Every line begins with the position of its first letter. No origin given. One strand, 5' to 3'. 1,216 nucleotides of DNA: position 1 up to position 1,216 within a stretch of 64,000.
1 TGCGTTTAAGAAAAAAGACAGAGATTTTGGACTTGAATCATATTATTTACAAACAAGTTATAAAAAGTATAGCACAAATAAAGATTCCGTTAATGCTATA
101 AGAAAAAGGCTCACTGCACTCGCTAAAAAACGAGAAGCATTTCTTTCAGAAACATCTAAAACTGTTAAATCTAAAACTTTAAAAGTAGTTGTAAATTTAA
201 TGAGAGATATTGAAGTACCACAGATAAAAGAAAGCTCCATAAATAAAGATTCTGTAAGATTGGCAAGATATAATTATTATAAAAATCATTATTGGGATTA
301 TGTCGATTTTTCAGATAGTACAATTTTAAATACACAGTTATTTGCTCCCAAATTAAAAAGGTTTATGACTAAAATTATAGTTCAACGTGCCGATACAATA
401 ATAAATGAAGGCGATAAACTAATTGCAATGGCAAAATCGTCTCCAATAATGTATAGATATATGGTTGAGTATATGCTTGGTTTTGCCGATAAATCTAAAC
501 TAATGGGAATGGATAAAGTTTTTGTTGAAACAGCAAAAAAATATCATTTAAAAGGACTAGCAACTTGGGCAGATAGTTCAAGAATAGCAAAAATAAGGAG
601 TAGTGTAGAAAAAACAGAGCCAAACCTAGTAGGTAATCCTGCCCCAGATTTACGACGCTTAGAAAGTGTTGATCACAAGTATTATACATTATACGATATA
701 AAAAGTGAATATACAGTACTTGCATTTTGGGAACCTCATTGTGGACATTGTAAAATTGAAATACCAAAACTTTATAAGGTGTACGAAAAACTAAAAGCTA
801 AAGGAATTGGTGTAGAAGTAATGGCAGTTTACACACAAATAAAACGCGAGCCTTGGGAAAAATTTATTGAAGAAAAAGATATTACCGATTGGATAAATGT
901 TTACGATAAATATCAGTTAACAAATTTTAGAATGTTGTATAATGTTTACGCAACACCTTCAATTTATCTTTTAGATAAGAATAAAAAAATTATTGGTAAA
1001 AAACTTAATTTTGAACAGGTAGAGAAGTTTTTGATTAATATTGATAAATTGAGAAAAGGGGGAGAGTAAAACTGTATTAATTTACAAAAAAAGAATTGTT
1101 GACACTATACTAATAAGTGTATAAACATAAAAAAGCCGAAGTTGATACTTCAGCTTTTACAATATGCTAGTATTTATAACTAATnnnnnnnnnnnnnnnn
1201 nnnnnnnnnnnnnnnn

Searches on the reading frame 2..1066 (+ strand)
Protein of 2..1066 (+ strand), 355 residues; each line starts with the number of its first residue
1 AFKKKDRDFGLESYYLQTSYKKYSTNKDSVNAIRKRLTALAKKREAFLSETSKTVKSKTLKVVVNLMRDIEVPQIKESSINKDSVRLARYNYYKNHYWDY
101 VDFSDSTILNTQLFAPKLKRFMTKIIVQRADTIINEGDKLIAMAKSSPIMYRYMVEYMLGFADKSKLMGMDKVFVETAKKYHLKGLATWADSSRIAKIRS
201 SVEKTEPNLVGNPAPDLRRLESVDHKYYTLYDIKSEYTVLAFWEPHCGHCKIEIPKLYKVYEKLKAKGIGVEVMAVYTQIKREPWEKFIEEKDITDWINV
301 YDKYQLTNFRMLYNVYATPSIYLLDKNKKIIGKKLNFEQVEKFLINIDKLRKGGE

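Call 26: search_protein_families(library=pfam, proteins=[window:2-1066:+], max_evalue=0.00001)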
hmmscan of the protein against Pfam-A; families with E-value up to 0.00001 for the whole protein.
window:2-1066:+ (355 aa): 4 families
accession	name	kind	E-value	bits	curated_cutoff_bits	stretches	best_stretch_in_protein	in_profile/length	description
PF13905.12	Thioredoxin_8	-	4.4e-12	46.6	27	1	236-330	2-94/94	Thioredoxin-like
PF00578.27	AhpC-TSA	-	4.4e-11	43.2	26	1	210-330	1-121/124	AhpC/TSA family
PF08534.16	Redoxin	-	8.4e-11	42.3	26.6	1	210-338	2-136/148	Redoxin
PF17127.10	DUF5106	-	1.6e-10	42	28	1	87-181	31-127/151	Domain of unknown function (DUF5106)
